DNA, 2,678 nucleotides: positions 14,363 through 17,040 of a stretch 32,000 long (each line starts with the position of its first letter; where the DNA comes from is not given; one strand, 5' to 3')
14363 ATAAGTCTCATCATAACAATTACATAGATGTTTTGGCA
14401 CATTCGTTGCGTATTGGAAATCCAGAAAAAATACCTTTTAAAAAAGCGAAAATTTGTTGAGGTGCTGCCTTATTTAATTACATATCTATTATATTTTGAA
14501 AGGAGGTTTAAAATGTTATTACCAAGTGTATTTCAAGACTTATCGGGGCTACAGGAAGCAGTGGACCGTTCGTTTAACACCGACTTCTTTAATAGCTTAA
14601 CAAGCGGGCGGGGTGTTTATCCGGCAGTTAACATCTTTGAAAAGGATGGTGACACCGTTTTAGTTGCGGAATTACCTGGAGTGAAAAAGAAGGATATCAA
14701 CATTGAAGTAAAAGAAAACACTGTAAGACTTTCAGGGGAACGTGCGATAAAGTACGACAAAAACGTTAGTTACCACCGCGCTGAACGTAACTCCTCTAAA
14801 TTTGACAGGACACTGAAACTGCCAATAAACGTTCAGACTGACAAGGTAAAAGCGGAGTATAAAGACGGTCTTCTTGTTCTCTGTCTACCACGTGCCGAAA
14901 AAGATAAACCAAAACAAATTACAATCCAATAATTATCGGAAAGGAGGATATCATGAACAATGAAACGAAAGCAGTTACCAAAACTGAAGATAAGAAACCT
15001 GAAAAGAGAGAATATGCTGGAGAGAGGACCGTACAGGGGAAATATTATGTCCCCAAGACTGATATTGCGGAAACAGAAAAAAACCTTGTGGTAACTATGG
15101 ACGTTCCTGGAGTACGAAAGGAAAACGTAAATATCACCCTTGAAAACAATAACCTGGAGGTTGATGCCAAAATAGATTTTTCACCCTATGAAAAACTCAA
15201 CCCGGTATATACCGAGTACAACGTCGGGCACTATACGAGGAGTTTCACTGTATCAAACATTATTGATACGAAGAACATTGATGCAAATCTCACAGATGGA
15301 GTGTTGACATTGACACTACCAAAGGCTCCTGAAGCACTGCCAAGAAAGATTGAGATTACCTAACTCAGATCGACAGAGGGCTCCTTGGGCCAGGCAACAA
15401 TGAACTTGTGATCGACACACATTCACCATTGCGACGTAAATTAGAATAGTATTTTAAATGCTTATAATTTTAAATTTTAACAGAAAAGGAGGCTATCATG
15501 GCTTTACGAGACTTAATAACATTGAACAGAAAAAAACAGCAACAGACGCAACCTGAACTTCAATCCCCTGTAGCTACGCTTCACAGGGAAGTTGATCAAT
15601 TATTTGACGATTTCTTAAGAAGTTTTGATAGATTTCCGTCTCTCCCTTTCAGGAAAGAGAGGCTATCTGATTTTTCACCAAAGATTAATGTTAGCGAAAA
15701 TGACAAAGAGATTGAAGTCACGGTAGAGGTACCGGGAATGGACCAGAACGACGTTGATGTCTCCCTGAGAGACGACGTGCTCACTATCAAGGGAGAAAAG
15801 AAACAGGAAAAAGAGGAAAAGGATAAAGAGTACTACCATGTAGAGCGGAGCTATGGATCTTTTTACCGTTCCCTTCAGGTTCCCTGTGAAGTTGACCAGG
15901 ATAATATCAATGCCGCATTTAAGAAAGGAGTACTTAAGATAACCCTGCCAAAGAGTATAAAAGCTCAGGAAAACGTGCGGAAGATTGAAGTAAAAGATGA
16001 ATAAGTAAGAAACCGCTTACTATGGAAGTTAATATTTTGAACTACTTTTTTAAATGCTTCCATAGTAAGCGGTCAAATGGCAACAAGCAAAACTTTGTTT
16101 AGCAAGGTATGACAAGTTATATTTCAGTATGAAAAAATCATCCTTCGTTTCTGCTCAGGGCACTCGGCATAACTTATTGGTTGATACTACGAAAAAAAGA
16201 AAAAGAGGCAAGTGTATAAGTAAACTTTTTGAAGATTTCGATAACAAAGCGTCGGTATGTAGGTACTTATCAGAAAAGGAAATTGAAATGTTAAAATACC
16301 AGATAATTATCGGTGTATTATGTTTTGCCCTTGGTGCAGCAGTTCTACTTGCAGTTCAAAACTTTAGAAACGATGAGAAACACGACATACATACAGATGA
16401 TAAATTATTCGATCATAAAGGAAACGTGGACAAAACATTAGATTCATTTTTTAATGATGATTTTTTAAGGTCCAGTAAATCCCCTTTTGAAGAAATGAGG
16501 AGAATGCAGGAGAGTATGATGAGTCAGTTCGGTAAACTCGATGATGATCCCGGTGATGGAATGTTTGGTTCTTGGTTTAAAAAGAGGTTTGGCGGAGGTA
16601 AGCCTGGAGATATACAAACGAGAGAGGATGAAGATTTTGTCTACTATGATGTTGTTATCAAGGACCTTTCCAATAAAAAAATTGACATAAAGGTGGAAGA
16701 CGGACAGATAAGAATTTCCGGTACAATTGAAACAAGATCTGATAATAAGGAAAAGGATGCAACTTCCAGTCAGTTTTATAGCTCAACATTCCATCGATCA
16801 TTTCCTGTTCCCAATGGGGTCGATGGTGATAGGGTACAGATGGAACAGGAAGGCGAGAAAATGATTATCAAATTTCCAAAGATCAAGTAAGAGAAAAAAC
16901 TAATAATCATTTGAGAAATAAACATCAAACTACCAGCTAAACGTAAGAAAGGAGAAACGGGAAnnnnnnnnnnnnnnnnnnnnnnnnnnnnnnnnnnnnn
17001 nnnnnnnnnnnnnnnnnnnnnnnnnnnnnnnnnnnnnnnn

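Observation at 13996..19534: Sigma-54-driven small-heat-shock / HtrA cluster next to its probable kinase-activator pair: a mixed cytoplasmic and extracytoplasmic proteostasis module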

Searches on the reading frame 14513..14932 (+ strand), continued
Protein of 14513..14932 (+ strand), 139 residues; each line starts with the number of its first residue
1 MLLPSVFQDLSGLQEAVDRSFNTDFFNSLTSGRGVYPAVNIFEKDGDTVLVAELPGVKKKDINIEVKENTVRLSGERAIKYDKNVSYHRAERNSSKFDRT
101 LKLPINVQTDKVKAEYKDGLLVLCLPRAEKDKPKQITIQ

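Call 46: find_homologous_proteins(query=L041:7547-9088:-, max_evalue=1e-40)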
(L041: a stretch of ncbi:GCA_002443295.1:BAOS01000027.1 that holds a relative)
Query L041:7547-9088:- (513 aa): 7999 proteins with E <= 1e-40 among 8000 candidates; the best 120 are listed.
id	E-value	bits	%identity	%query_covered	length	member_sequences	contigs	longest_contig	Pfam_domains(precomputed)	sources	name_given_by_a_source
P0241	0.0e+0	1112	100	100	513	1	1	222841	PF13426.14,PF00158.33,PF25601.2,PF18024.8,PF08448.17,PF00989.32,PF14532.13,PF07728.21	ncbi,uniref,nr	ncbi:transcriptional regulator [Candidatus Scalindua japonica]|uniref:Transcriptional regulator n=1 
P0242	3.1e-278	942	84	100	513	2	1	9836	PF13426.14,PF00158.33,PF25601.2,PF02954.26,PF08448.17,PF00989.32,PF14532.13,PF07728.21,PF20720.4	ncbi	-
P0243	1.8e-267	906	81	100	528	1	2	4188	PF13426.14,PF00158.33,PF25601.2,PF02954.26,PF18024.8,PF08448.17,PF00989.32,PF14532.13,PF07728.21,PF20720.4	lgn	-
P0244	3.1e-264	895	83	97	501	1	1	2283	PF13426.14,PF00158.33,PF07724.21,PF25601.2,PF08448.17,PF00004.36,PF00989.32,PF14532.13,PF07728.21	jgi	jgi:transcriptional regulator with PAS, ATPase and Fis domain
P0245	8.1e-264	894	81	100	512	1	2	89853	PF13426.14,PF00158.33,PF25601.2,PF02954.26,PF08448.17,PF00989.32,PF14532.13,PF07728.21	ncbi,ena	-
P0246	4.0e-263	892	82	98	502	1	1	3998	PF13426.14,PF00158.33,PF25601.2,PF02954.26,PF18024.8,PF08448.17,PF00989.32,PF14532.13,PF07728.21,PF20720.4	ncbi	-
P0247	5.9e-263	891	81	100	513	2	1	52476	PF13426.14,PF00158.33,PF07724.21,PF25601.2,PF02954.26,PF08448.17,PF00989.32,PF14532.13,PF07728.21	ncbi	-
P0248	3.0e-261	886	80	100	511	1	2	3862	PF13426.14,PF00158.33,PF07724.21,PF25601.2,PF02954.26,PF18024.8,PF08448.17,PF00989.32,PF14532.13,PF07728.21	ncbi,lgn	ncbi:MAG: sigma-54 interaction domain-containing protein [Candidatus Scalindua sp.]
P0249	5.1e-259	878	80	100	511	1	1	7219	PF00158.33,PF25601.2,PF02954.26,PF08448.17,PF00004.36,PF00989.32,PF14532.13,PF07728.21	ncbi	-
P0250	2.8e-257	873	79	99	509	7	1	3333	PF13426.14,PF00158.33,PF25601.2,PF08448.17,PF00989.32,PF14532.13,PF07728.21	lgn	-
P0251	1.4e-256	870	79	100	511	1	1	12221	PF13426.14,PF00158.33,PF25601.2,PF02954.26,PF08448.17,PF00004.36,PF00989.32,PF14532.13,PF07728.21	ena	-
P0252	2.5e-255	866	79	100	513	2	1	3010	PF13426.14,PF00158.33,PF25601.2,PF02954.26,PF08448.17,PF00989.32,PF14532.13,PF07728.21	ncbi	-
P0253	6.2e-252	855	78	99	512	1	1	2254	PF13426.14,PF00158.33,PF25601.2,PF02954.26,PF08448.17,PF00989.32,PF14532.13,PF07728.21,PF01078.28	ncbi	-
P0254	2.4e-249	846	77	100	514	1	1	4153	PF13426.14,PF00158.33,PF25601.2,PF02954.26,PF08448.17,PF00989.32,PF14532.13,PF07728.21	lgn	-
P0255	2.8e-247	840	76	100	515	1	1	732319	PF13426.14,PF00158.33,PF07724.21,PF25601.2,PF02954.26,PF08448.17,PF00004.36,PF00989.32,PF14532.13,PF07728.21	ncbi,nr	ncbi:MAG: sigma 54-interacting transcriptional regulator [Candidatus Brocadiaceae bacterium]|nr:sigm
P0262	1.3e-235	801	73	100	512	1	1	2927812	PF13426.14,PF00158.33,PF25601.2,PF08448.17,PF00989.32,PF14532.13,PF07728.21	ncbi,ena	-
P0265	4.1e-234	796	72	100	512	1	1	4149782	PF13426.14,PF00158.33,PF25601.2,PF08448.17,PF00989.32,PF14532.13,PF07728.21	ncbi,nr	ncbi:MAG: sigma 54-interacting transcriptional regulator [Candidatus Scalindua sp.]|nr:sigma 54-inte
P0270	6.1e-187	641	58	100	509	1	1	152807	PF13596.13,PF13426.14,PF00158.33,PF25601.2,PF08448.17,PF00004.36,PF00989.32,PF14532.13,PF07728.21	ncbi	ncbi:MAG: sigma-54 interaction domain-containing protein [bacterium]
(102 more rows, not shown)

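Call 47: find_encoding_contigs(protein=P0265, flank=8000, max_places=1)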
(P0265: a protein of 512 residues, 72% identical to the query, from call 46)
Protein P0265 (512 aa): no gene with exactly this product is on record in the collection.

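Call 48: find_encoding_contigs(protein=P0262, flank=8000, max_places=1)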
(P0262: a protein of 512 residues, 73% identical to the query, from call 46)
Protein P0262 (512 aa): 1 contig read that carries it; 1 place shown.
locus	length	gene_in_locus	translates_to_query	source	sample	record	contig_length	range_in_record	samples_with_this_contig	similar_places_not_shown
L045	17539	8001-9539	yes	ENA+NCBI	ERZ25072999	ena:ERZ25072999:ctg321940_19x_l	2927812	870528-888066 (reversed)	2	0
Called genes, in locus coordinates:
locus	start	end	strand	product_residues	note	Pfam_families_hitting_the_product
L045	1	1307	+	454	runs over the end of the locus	-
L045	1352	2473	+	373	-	PF01546:Peptidase_M20, PF07687:M20_dimer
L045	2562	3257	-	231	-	-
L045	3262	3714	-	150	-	PF00383:dCMP_cyt_deam_1, PF14437:MafB19-deam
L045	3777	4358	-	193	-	PF01625:PMSR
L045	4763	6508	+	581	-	PF00128:Alpha-amylase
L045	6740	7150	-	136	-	PF00011:HSP20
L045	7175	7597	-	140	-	PF27746:Small_heat_shock_put (weak), PF00011:HSP20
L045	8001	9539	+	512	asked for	PF00989:PAS, PF08448:PAS_4, PF13426:PAS_9 (weak), PF00158:Sigma54_activat, PF14532:Sigma54_activ_2, PF07728:AAA_5 (weak), PF25601:AAA_lid_14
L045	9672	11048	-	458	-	PF05222:AlaDh_PNT_N, PF01262:AlaDh_PNT_C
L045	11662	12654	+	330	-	PF01370:Epimerase, PF04321:RmlD_sub_bind (weak), PF16363:GDP_Man_Dehyd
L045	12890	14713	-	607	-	PF00009:GTP_EFTU, PF01926:MMR_HSR1 (faint), PF22042:EF-G_D2, PF03144:GTP_EFTU_D2, PF00679:EFG_C, PF21018:BipA_C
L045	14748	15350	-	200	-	PF07027:DUF1318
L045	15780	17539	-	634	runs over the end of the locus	PF02450:LCAT (faint)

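Call 77: search_protein_families(library=ncbifam, proteins=[P0265], max_evalue=0.01)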
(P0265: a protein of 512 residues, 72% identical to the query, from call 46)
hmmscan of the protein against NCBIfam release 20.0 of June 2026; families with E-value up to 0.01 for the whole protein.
P0265 (512 aa): 41 families (the best 25 are shown)
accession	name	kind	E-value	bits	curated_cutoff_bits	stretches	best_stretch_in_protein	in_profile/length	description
NF041552.1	TF_PrdR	equivalog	1.6e-112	376.8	795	1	33-504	135-576/577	sigma-54 dependent transcriptional regulator PrdR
TIGR01817.1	nifA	equivalog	6.8e-112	374.9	528.85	1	150-446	160-452/534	nif-specific transcriptional activator NifA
NF008469.0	PRK11361.1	equivalog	2.4e-105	352.9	714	1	159-507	113-457/461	acetoacetate metabolism transcriptional regulator AtoC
NF003451.0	PRK05022.1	equivalog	2.4e-103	346.6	476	1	171-506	171-510/512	nitric oxide reductase transcriptional regulator NorR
TIGR02915.1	PEP_resp_reg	equivalog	1.1e-101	340.9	502.6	1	163-506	114-444/445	PEP-CTERM-box response regulator transcription factor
NF038308.1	RNA_repair_RtcR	equivalog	5.5e-97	325.8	650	1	87-431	86-431/530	RNA repair transcriptional activator RtcR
NF011958.0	PRK15429.1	equivalog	8e-95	318.9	830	1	110-509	305-689/692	formate hydrogenlyase transcriptional activator FlhA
TIGR01818.1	ntrC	equivalog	1.7e-93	313.9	558.6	1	176-472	121-411/463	nitrogen regulation protein NR(I)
NF041906.1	V4R_TF_MobR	exception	4e-91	306.1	999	1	178-504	221-544/544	phenol degradation transcriptional regulator MobR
NF050807.1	TransRegFlbDCaul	equivalog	6.3e-90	302.2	750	1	189-505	118-439/454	sigma-54-dependent transcriptional regulator FlbD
NF007689.0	PRK10365.1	equivalog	3.3e-89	299.7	760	1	189-501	139-439/441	sigma-54-dependent response regulator transcription factor ZraR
NF011695.0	PRK15115.1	equivalog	2.4e-88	296.9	763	1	135-511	99-443/445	two-component system response regulator GlrR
TIGR02329.1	propionate_PrpR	equivalog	4.3e-84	283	499.2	1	180-423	203-451/526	propionate catabolism operon regulatory protein PrpR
TIGR02974.1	phageshock_pspF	equivalog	4.8e-81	272.6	443.55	1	191-428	1-241/336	phage shock protein operon transcriptional activator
NF041946.1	LuxO_transreg_Vib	equivalog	9.4e-80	268.6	800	1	183-428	127-372/463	quorum-sensing sigma-54 dependent transcriptional regulator LuxO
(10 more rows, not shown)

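Call 80: find_encoding_contigs(protein=P0270, flank=5000, max_places=1)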
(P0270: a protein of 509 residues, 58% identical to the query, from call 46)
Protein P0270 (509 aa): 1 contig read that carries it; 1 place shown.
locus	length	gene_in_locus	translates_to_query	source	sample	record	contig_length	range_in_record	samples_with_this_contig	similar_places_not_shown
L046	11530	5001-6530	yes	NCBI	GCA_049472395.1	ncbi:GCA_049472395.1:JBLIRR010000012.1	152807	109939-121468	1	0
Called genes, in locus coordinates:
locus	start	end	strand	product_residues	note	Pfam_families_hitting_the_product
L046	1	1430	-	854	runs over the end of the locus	PF00072:Response_reg, PF00989:PAS, PF08448:PAS_4, PF13426:PAS_9, PF08448:PAS_4, PF13426:PAS_9, PF08447:PAS_3, PF07568:HisKA_2, +5 more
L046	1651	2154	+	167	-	PF00881:Nitroreductase, PF14512:TM1586_NiRdase (weak), PF00881:Nitroreductase, PF14512:TM1586_NiRdase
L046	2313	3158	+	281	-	PF13426:PAS_9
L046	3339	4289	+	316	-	PF00140:Sigma70_r1_2, PF04542:Sigma70_r2, PF04539:Sigma70_r3, PF04545:Sigma70_r4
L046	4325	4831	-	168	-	PF00578:AhpC-TSA, PF08534:Redoxin, PF00255:GSHPx (weak), PF00085:Thioredoxin (faint), PF13098:Thioredoxin_2, PF13905:Thioredoxin_8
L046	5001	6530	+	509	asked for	PF00989:PAS, PF08448:PAS_4, PF13426:PAS_9, PF00158:Sigma54_activat, PF14532:Sigma54_activ_2, PF00004:AAA (weak), PF07728:AAA_5 (weak), PF25601:AAA_lid_14, +1 more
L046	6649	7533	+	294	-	PF01435:Peptidase_M48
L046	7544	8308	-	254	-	PF00459:Inositol_P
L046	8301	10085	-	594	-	PF00027:cNMP_binding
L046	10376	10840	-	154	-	PF00571:CBS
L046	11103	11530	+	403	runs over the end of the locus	PF21269:TreT_GT1, PF00534:Glycos_transf_1, PF13692:Glyco_trans_1_4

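Call 81: find_encoding_contigs(protein=P0255, flank=5000, max_places=1)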
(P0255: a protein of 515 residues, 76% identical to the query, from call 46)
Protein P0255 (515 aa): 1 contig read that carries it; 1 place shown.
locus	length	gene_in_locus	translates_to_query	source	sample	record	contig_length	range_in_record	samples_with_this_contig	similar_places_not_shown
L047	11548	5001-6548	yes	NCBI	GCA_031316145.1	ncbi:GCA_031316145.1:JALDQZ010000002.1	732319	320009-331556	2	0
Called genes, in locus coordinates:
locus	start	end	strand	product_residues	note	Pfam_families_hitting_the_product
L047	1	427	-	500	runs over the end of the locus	PF00089:Trypsin, PF13365:Trypsin_2, PF00595:PDZ (weak), PF13180:PDZ_2, PF17820:PDZ_6, PF00595:PDZ (weak), PF13180:PDZ_2, PF17820:PDZ_6 (weak), +1 more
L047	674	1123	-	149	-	-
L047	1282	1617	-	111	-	-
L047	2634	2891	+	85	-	PF07927:HicA_toxin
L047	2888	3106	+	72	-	PF15919:HicB_lk_antitox (weak), PF21748:UPF0150 (weak)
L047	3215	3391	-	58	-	-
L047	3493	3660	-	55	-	-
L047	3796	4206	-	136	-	PF00011:HSP20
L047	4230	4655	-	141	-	PF00011:HSP20, PF17886:ArsA_HSP20 (faint)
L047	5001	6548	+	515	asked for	PF00989:PAS, PF08448:PAS_4, PF13426:PAS_9 (weak), PF00158:Sigma54_activat, PF14532:Sigma54_activ_2, PF07728:AAA_5, PF25601:AAA_lid_14, PF02954:HTH_8 (weak), +2 more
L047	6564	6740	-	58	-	-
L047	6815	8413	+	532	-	PF00005:ABC_tran, PF02463:SMC_N (faint), PF03193:RsgA_GTPase (faint), PF13555:AAA_29 (faint), PF01926:MMR_HSR1 (faint), PF13304:AAA_21 (faint), PF12848:ABC_tran_Xtn, PF00005:ABC_tran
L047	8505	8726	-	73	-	-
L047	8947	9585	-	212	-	PF02660:G3P_acyltransf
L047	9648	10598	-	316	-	PF06293:Kdo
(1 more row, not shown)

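Call 102: list_cluster_members(proteins=[P0265, P0001, P0121])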
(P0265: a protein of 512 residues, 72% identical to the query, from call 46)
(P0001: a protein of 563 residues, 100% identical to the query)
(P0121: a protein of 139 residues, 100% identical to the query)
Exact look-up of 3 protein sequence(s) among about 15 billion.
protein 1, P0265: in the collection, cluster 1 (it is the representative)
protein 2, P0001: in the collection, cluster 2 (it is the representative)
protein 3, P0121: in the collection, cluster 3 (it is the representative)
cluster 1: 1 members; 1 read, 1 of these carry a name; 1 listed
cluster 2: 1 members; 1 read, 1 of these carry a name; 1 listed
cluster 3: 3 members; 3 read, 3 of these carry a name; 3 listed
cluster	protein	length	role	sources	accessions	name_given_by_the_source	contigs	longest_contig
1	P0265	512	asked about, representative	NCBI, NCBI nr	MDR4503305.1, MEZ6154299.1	MAG: sigma 54-interacting transcriptional regulator [Candidatus Scalindua sp.] | sigma 54-interacting transcriptional regulator [Candidatus Scalindua sp.]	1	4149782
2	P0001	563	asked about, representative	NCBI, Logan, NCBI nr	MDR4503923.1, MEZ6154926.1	MAG: sigma 54-interacting transcriptional regulator [Candidatus Scalindua sp.] | sigma 54-interacting transcriptional regulator [Candidatus Scalindua sp.]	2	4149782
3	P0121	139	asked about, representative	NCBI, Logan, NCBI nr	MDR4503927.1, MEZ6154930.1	MAG: Hsp20/alpha crystallin family protein [Candidatus Scalindua sp.] | Hsp20/alpha crystallin family protein [Candidatus Scalindua sp.]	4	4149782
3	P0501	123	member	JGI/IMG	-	HSP20 family protein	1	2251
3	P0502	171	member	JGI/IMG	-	HSP20 family protein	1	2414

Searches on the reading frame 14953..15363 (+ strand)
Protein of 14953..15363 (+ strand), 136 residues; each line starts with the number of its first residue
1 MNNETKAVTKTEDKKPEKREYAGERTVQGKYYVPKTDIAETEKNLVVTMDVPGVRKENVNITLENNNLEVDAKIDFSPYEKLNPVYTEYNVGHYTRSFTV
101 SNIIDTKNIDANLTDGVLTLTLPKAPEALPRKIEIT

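Call 3: search_protein_families(library=pfam, proteins=[window:14953-15363:+], max_evalue=0.01)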
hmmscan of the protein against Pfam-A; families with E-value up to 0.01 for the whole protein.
window:14953-15363:+ (136 aa): 2 families
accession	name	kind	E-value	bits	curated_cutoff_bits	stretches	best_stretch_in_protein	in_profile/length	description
PF00011.27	HSP20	-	1.1e-19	70.9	20.8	1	37-136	1-102/102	Hsp20/alpha crystallin family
PF04969.22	CS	-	0.0046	18.3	21.3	0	35-73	2-42/78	CS domain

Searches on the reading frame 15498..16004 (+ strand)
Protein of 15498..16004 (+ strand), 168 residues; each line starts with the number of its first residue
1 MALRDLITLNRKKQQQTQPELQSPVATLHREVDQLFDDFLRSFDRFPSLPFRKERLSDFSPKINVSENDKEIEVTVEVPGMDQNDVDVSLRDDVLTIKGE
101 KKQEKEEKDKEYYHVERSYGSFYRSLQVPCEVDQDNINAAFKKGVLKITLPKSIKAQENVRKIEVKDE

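Call 3: search_protein_families(library=pfam, proteins=[window:15498-16004:+], max_evalue=0.01)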
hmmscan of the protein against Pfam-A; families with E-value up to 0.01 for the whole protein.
window:15498-16004:+ (168 aa): 6 families
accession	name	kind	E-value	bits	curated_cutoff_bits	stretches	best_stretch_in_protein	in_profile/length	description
PF00011.27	HSP20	-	9.3e-27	93.5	20.8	1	66-166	3-102/102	Hsp20/alpha crystallin family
PF17886.7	ArsA_HSP20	-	0.0001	22.2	22.5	1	69-149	1-62/63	HSP20-like domain found in ArsA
PF18046.7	FKBP26_C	-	0.0019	18.8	27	0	131-161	15-45/72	FKBP26_C-terminal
PF04969.22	CS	-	0.0023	19.3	21.3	0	66-164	6-68/78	CS domain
PF10988.14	DUF2807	-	0.0057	16.9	24.2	0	63-107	13-56/181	Putative auto-transporter adhesin, head GIN domain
PF21413.3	SHQ1-like_CS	-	0.0071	16.7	27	0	61-97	2-38/93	SHQ1-like, CS domain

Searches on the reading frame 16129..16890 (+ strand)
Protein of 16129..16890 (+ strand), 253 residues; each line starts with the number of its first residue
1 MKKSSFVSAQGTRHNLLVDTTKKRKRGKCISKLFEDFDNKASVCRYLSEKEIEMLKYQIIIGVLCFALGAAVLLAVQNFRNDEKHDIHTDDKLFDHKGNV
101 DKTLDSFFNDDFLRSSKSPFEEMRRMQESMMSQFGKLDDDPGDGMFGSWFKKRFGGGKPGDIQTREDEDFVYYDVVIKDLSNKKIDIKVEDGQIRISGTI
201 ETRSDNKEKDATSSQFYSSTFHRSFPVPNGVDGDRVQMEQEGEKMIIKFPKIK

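Call 3: search_protein_families(library=pfam, proteins=[window:16129-16890:+], max_evalue=0.01)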
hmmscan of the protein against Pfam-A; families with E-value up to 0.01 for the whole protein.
window:16129-16890:+ (253 aa): 1 family
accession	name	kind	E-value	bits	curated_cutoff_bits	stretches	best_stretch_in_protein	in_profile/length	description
PF00011.27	HSP20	-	1.3e-07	32.1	20.8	1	167-240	5-76/102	Hsp20/alpha crystallin family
